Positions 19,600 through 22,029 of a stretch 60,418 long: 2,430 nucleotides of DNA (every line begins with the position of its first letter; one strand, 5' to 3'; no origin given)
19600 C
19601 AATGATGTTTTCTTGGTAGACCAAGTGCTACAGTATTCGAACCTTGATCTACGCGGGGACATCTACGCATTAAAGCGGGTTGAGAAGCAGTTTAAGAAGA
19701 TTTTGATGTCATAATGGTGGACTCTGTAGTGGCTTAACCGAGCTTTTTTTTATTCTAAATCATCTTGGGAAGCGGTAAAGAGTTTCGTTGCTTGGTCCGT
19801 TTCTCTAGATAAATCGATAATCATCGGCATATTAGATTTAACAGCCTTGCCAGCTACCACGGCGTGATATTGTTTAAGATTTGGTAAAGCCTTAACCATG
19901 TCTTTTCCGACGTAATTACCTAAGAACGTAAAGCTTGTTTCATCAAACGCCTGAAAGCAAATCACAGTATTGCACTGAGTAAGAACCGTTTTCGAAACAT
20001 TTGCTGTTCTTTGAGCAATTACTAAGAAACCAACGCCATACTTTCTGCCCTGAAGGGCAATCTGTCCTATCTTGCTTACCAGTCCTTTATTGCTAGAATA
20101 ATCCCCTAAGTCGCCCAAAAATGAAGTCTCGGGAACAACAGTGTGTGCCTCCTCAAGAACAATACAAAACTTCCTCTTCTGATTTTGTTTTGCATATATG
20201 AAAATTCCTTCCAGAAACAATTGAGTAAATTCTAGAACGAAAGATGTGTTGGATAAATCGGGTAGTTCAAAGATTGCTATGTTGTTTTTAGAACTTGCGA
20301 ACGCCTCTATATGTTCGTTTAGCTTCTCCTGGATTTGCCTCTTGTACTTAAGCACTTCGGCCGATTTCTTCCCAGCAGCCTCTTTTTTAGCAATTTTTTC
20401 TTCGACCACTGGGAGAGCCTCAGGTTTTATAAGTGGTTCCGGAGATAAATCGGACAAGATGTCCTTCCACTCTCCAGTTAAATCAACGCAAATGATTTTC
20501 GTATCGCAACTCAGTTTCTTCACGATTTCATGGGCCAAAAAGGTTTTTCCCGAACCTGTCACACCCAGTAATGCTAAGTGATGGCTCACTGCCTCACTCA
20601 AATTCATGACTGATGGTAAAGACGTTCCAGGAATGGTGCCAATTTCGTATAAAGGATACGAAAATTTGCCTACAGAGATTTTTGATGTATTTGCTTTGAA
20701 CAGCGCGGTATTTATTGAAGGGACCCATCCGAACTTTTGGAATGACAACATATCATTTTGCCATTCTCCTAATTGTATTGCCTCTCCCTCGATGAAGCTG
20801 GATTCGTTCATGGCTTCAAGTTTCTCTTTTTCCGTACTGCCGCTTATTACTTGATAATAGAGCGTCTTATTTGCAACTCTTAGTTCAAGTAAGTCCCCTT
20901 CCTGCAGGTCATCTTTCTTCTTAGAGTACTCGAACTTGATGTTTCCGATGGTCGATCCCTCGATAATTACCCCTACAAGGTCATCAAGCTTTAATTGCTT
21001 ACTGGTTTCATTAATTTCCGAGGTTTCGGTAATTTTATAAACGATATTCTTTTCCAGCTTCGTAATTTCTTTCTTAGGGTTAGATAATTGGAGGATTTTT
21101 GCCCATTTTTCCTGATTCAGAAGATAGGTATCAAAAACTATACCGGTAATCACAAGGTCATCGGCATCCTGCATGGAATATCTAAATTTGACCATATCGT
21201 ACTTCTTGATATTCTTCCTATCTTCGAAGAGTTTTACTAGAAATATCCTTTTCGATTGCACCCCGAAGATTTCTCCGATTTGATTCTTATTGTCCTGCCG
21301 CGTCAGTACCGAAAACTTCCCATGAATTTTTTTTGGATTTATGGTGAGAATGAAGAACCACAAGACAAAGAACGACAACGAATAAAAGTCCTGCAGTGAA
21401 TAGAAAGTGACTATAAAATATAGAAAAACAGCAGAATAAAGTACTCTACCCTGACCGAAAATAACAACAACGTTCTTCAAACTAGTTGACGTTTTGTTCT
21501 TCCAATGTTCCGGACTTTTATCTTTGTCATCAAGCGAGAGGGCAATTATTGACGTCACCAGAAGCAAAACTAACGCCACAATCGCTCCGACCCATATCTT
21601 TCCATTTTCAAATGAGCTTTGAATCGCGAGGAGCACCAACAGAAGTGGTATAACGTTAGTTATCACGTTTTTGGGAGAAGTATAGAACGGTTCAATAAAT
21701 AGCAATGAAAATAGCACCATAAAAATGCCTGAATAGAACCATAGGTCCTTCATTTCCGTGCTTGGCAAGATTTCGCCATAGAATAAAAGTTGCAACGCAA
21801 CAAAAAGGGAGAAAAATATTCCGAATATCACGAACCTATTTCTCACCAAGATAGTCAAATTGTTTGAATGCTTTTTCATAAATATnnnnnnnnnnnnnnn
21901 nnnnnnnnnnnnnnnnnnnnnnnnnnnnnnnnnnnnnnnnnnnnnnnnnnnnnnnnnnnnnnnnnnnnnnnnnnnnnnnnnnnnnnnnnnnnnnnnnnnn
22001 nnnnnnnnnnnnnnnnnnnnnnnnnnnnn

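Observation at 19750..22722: HEPN-motif Abi-like protein plus membrane-anchored HerA/DUF87 ATPase: candidate undescribed two-gene defence cassette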

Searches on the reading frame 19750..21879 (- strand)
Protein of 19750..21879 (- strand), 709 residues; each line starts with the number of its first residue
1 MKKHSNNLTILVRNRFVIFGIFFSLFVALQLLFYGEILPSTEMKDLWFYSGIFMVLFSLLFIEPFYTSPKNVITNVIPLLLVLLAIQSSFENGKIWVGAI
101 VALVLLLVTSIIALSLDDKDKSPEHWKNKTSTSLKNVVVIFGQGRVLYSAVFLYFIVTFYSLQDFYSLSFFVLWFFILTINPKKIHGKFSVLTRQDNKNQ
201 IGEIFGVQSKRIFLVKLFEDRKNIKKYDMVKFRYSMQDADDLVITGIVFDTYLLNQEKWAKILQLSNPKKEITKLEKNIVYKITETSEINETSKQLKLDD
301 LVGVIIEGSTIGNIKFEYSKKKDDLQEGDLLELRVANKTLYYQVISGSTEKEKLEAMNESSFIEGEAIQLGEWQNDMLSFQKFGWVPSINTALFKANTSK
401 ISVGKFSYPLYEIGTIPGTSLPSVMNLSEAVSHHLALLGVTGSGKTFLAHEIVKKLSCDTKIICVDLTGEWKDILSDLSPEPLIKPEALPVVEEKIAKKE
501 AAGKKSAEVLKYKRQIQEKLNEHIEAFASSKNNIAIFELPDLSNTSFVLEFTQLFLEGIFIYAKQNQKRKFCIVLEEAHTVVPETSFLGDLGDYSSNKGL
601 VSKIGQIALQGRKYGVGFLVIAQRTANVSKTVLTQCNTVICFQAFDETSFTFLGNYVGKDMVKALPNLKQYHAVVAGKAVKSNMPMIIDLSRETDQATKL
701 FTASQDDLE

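Call 3: search_protein_families(library=pfam, proteins=[window:19750-21879:-], max_evalue=1)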
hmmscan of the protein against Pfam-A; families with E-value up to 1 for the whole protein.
window:19750-21879:- (709 aa): 15 families
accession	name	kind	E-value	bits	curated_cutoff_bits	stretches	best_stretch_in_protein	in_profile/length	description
PF01935.23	DUF87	-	8.4e-12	46.1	23.2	1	411-476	1-69/220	Helicase HerA, central domain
PF10412.15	TrwB_AAD_bind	-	0.0016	17.8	20.5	1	428-472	11-56/387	Type IV secretion-system coupling protein DNA-binding domain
PF13401.12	AAA_22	-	0.0046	17.7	27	1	434-479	7-55/130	AAA domain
PF13191.12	AAA_16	-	0.0066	17.4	32.6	1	433-579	25-142/167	AAA ATPase domain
PF20720.3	nSTAND3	-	0.0079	16.3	27.2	1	433-476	18-62/155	Novel STAND NTPase 3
PF13173.12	AAA_14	-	0.0085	16.5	27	1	435-476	5-46/129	AAA domain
PF24418.1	DUF7550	-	0.011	15.9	27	1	87-115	30-58/59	Family of unknown function (DUF7550)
PF00004.35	AAA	-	0.019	15.9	21.2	1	436-469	2-33/131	ATPase family associated with various cellular activities (AAA)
PF01078.27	Mg_chelatase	-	0.02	14.7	20.3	1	424-454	14-44/207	Magnesium chelatase, subunit ChlI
PF05729.18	NACHT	-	0.061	13.6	26.7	1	435-459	3-27/167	NACHT domain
PF11992.13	TgpA_N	-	0.064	12.7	30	1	42-154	76-180/333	TgpA N-terminal domain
PF13238.12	AAA_18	-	0.083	13.8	29.4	1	437-471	3-37/128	AAA domain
PF00005.33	ABC_tran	-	0.12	13.5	25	1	432-466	11-45/137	ABC transporter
PF13671.12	AAA_33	-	0.16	12.7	27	1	437-458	4-25/143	AAA domain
PF02367.23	TsaE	-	0.21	12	26.6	1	432-461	21-50/128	Threonylcarbamoyl adenosine biosynthesis protein TsaE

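Call 4: search_protein_families(library=padloc, proteins=[window:19750-21879:-], max_evalue=1)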
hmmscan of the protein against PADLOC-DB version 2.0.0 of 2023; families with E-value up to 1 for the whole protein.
window:19750-21879:- (709 aa): 14 families
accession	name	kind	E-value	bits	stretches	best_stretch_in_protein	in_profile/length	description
PDLC04105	HerA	-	2.5e-28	97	2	514-695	361-540/576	-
PDLC04102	HerA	-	8.5e-21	71.9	2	528-685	461-616/654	-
PDLC04098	HerA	-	4.5e-20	69.8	2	514-691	466-647/686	-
PDLC02185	HerA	-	4.6e-20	69.9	2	505-691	377-562/585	-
PDLC04100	HerA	-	5.2e-19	66.3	2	505-689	374-554/580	-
PDLC02188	HerA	-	1.4e-16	58.5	1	567-692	425-544/578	-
PDLC04106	HerA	-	9.8e-16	55.4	2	535-689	472-627/667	-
PDLC04140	mad8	-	4.8e-15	53.9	1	432-681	27-292/314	mads_8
PDLC04104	HerA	-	9.5e-15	52.2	1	560-691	210-337/379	-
PDLC01055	HerA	-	1e-14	52.3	2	424-521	149-246/532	Type III coevolved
PDLC04103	HerA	-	2.6e-14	50.5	2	509-690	375-556/579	-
PDLC04099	HerA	-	0.00021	18.7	1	433-473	170-212/214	-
PDLC04101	HerA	-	0.00032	17.6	1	433-477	169-215/400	-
PDLC04107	HerA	-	0.0037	14.4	1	432-475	169-214/306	-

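Call 5: search_protein_families(library=ncbifam, proteins=[window:19750-21879:-], max_evalue=1)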
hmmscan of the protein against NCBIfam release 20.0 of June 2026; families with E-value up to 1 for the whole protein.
window:19750-21879:- (709 aa): 11 families
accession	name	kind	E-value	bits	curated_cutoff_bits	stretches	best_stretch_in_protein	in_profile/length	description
NF042943.1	HerA_antiphage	equivalog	6.8e-18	64.5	800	2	506-690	369-549/566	anti-phage-associated helicase HerA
NF042944.1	HerA_antiphage_2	equivalog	7e-16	58.1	850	1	564-695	422-547/576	anti-phage-associated helicase HerA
NF040819.1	helicase_HerA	equivalog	2.9e-13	49.2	970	2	573-681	406-507/561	DNA double-strand break repair helicase HerA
NF040937.1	HerA_Thermprot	equivalog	5.7e-12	44.8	800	2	564-691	342-462/487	DNA double-strand break repair helicase HerA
NF033849.1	ser_rich_anae_1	subfamily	2.7e-11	41.6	650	2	565-647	1013-1093/1163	serine-rich protein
NF053655.1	CedD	equivalog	3.4e-09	35.9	600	2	412-478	200-268/527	DNA-translocating ATPase CedD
NF003673.1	PRK05298.1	equivalog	0.0065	14.9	743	1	429-464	26-61/653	excinuclease ABC subunit UvrB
TIGR00631.1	uvrb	equivalog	0.018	13.3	750.1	1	426-464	23-61/658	excinuclease ABC subunit UvrB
NF004310.0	PRK05707.1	equivalog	0.036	13.5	280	1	429-461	19-51/328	DNA polymerase III subunit delta'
TIGR03925.1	T7SS_EccC_b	equivalog_domain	0.078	11.2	346.55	0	429-458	358-387/564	type VII secretion protein EccCb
TIGR00150.1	T6A_YjeE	equivalog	0.089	12.6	60.1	0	435-461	25-51/135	tRNA (adenosine(37)-N6)-threonylcarbamoyltransferase complex ATPase subunit type 1 TsaE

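Call 7: find_homologous_proteins(query=window:19750-21879:-)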
Query window:19750-21879:- (709 aa): 797 proteins with E <= 0.001 among 8000 candidates; the best 120 are listed.
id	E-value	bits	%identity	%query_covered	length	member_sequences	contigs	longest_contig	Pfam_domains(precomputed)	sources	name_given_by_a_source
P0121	0.0e+0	1521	100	98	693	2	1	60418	PF01935.24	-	-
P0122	0.0e+0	1176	74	98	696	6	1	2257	PF01935.24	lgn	-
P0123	0.0e+0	1133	73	97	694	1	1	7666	PF01935.24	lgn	-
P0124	0.0e+0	1127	71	98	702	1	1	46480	PF01935.24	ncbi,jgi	ncbi:MAG: DUF87 domain-containing protein [Phycisphaerae bacterium]|jgi:hypothetical protein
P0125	0.0e+0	1110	70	98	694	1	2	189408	PF01935.24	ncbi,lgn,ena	-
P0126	0.0e+0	1103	71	97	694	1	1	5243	PF01935.24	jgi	jgi:uncharacterized protein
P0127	0.0e+0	1093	70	96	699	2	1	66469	PF01935.24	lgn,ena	-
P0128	0.0e+0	1071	68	98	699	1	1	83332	PF01935.24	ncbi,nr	ncbi:MAG: DUF87 domain-containing protein [Candidatus Buchananbacteria bacterium]|nr:DUF87 domain-co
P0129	0.0e+0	1059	67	98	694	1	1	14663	PF01935.24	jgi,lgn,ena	-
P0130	0.0e+0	1054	67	98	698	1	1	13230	PF01935.24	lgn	-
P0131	0.0e+0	1039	66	97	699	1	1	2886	PF01935.24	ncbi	-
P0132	0.0e+0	1032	67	98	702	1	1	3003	PF01935.24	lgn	-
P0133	0.0e+0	1029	67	98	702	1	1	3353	PF01935.24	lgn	-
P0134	0.0e+0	1019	66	98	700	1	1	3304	PF01935.24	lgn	-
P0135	0.0e+0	1015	70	91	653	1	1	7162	PF01935.24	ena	-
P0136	0.0e+0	1011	67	97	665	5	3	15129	PF01935.24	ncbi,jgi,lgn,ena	-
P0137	0.0e+0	1010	68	97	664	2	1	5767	PF01935.24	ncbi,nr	ncbi:MAG: DUF87 domain-containing protein [Patescibacteria group bacterium]|nr:DUF87 domain-containi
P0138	5.7e-297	1005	67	97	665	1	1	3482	PF01935.24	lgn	-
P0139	1.9e-294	996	65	98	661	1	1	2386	PF01935.24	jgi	-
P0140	3.1e-293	992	70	90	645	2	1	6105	PF01935.24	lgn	-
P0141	4.4e-292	989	64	96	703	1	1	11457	PF01935.24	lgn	-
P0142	3.6e-291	986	65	98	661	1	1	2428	PF01935.24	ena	-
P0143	1.5e-290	984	64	97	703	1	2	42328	PF01935.24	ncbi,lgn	-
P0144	2.1e-290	983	63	97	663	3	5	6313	PF01935.24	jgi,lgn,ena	-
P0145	3.4e-289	979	64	98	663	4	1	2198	PF01935.24,PF12846.14,PF20720.4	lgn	-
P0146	1.0e-288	978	65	98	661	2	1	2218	PF01935.24,PF20720.4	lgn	-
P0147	1.6e-288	977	65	98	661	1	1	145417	PF01935.24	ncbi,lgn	-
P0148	2.9e-288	976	64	96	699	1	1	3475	PF10412.16,PF01935.24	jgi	-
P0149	3.4e-288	976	65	98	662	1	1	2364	PF01935.24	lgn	-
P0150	3.9e-288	976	63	98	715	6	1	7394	PF01935.24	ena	-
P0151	7.0e-288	975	62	98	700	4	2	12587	PF01935.24,PF00004.36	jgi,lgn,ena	-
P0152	1.8e-287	973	63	98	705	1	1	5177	PF01935.24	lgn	-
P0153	2.3e-287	973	64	98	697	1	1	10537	PF01935.24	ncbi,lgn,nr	ncbi:MAG: ATP-binding protein [Candidatus Omnitrophota bacterium]|nr:ATP-binding protein [Candidatus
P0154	2.8e-287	973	65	96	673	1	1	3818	PF01935.24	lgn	-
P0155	6.7e-287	971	65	97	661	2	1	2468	PF01935.24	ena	-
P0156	1.4e-286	970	65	96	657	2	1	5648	PF01935.24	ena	-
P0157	1.9e-286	970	64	98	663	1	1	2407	PF01935.24,PF20720.4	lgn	-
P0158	2.1e-286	970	64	98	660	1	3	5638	PF01935.24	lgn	-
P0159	2.5e-286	970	64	96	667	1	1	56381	PF01935.24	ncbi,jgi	ncbi:MAG: hypothetical protein RL141_652 [Candidatus Parcubacteria bacterium]|jgi:hypothetical prote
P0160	7.7e-286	968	63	97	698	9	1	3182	PF10412.16,PF01935.24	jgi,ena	-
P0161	1.0e-285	968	63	98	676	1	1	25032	PF01935.24,PF20720.4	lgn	-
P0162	2.3e-285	966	63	98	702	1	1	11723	PF01935.24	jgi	jgi:hypothetical protein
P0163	3.8e-285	966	63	98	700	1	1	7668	PF01935.24,PF00004.36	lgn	-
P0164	4.2e-285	966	64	97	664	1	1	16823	PF01935.24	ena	-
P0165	4.3e-285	966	63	98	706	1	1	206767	PF01935.24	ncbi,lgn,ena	-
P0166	4.8e-285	965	63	96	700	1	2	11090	PF01935.24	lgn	-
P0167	3.7e-284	962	62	98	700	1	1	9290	PF01935.24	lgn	-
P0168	4.4e-284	962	62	97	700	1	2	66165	PF01935.24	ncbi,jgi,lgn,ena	-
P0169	7.8e-284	961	62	98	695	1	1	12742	PF01935.24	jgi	jgi:hypothetical protein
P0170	7.8e-284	961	63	97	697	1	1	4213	PF01935.24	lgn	-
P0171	8.7e-284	961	63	97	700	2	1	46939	PF01935.24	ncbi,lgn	-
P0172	4.5e-283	959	65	98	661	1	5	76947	PF01935.24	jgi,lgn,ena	-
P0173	4.9e-283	959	63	96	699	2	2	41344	PF10412.16,PF01935.24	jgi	-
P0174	8.4e-283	958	67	90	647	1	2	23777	PF01935.24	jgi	jgi:predicted house-cleaning noncanonical NTP pyrophosphatase (MazG superfamily)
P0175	8.7e-283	958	64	97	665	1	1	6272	PF01935.24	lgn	-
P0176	3.1e-282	956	62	98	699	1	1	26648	PF01935.24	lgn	-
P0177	3.7e-282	956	63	94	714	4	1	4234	PF01935.24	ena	-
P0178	8.1e-282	955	62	98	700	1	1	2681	PF01935.24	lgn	-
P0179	1.8e-281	954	62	97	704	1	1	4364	PF01935.24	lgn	-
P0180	2.3e-281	953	64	96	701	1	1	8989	PF01935.24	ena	-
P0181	2.3e-281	953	65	94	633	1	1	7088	PF01935.24,PF00004.36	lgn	-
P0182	3.1e-281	953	62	96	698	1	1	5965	PF01935.24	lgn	-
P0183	4.4e-281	952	62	99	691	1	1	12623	PF01935.24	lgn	-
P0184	6.5e-281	952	63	97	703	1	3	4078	PF01935.24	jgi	jgi:uncharacterized protein DUF87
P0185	1.3e-280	951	62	98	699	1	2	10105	PF01935.24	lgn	-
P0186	2.2e-280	950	61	98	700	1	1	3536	PF01935.24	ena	-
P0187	1.1e-279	948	62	96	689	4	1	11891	PF01935.24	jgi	jgi:hypothetical protein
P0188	7.9e-279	945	64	98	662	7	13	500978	PF01935.24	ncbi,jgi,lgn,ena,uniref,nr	ncbi:hypothetical protein A2X44_03840 [candidate division CPR3 bacterium GWF2_35_18]|uniref:AAA+ ATP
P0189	4.6e-278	942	63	97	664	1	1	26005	PF01935.24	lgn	-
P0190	6.1e-277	939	63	93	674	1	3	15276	PF01935.24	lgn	-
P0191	6.5e-277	939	61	96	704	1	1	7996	PF01935.24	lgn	-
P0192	4.6e-276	936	62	96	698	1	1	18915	PF10412.16,PF01935.24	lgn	-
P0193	5.9e-276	935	62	97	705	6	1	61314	PF01935.24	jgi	jgi:hypothetical protein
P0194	1.0e-275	935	62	97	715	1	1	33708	PF01935.24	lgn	-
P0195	1.1e-275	934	61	98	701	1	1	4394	PF01935.24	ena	-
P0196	1.8e-275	934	60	98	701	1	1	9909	PF01935.24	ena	-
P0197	2.1e-275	934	62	97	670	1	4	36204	PF01935.24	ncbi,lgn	-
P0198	2.1e-275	933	59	97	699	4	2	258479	PF01935.24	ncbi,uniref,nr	ncbi:ATP-binding protein [Parapedobacter tibetensis]|uniref:ATP-binding protein n=1 Tax=Parapedobact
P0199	4.0e-275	933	63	96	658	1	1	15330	PF01935.24,PF12846.14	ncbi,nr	ncbi:MAG: DUF87 domain-containing protein [Candidatus Roizmanbacteria bacterium]|nr:DUF87 domain-con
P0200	4.3e-275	932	60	96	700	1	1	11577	PF01935.24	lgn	-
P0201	4.5e-275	932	61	96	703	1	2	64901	PF01935.24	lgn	-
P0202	9.1e-275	931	62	97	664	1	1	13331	PF10412.16,PF01935.24,PF20720.4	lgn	-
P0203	1.9e-274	930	59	96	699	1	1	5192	PF01935.24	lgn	-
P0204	3.7e-274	929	61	97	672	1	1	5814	PF01935.24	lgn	-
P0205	5.6e-274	929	61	96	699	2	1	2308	PF01935.24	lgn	-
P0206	1.8e-273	927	62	98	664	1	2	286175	PF01935.24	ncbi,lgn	-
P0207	4.2e-273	926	60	97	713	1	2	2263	PF01935.24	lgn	-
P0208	4.6e-273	926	64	96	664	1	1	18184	PF01935.24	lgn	-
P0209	8.6e-273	925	67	90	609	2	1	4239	PF01935.24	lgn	-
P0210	9.2e-273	925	61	97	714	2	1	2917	PF01935.24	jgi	-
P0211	1.2e-272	924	59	97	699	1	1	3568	PF01935.24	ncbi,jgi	-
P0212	1.6e-272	924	61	97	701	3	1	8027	PF01935.24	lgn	-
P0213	1.7e-272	924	59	97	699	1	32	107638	PF01935.24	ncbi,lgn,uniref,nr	ncbi:hypothetical protein SAMN05216365_13933 [Porphyromonadaceae bacterium NLAE-zl-C104]|uniref:ATP-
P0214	2.0e-272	924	60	97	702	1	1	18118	PF01935.24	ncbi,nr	ncbi:MAG: DUF87 domain-containing protein [Bacteroidia bacterium]|nr:DUF87 domain-containing protein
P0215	2.3e-272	924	58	97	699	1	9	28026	PF01935.24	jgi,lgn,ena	jgi:hypothetical protein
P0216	2.6e-272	923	61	98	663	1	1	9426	PF10412.16,PF01935.24,PF00004.36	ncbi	-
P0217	6.4e-272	922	58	97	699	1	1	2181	PF01935.24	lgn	-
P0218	8.7e-272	922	58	97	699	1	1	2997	PF01935.24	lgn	-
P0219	9.2e-272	921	59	96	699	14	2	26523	PF01935.24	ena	-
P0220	9.2e-272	921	61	98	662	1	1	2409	PF01935.24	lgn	-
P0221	1.0e-271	921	58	97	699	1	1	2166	PF01935.24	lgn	-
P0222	1.8e-271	921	62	93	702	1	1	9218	PF01935.24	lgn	-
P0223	4.0e-271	919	61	97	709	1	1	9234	PF01935.24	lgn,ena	-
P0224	5.6e-271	919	62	96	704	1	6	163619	PF01935.24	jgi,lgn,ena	-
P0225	7.7e-271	918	61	97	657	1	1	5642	PF10412.16,PF01935.24,PF00004.36,PF13401.13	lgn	-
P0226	1.1e-270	918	61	97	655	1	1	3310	PF10412.16,PF01935.24,PF00004.36,PF13401.13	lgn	-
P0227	1.2e-270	918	61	96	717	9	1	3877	PF01935.24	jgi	-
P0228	1.2e-270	918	62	97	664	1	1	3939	PF01935.24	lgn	-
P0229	1.6e-270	917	59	97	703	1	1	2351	PF01935.24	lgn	-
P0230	2.2e-270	917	61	97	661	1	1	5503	PF01935.24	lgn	-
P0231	2.4e-270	917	61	96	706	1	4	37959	PF01935.24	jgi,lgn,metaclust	metaclust:\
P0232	2.7e-270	917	62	96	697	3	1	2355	PF01935.24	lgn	-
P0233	3.2e-270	916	62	96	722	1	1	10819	PF01935.24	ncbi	-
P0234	4.6e-270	916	59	97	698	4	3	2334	PF01935.24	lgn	-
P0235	8.4e-270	915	61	98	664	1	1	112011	PF01935.24,PF12846.14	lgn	-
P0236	2.6e-269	913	59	97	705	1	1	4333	PF01935.24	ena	-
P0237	4.3e-269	913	61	97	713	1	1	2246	PF01935.24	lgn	-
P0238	6.3e-269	912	60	98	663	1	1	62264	PF01935.24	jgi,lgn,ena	-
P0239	7.0e-269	912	59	96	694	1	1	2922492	PF01935.24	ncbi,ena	-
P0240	8.5e-269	912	59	97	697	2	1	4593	PF01935.24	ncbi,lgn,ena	-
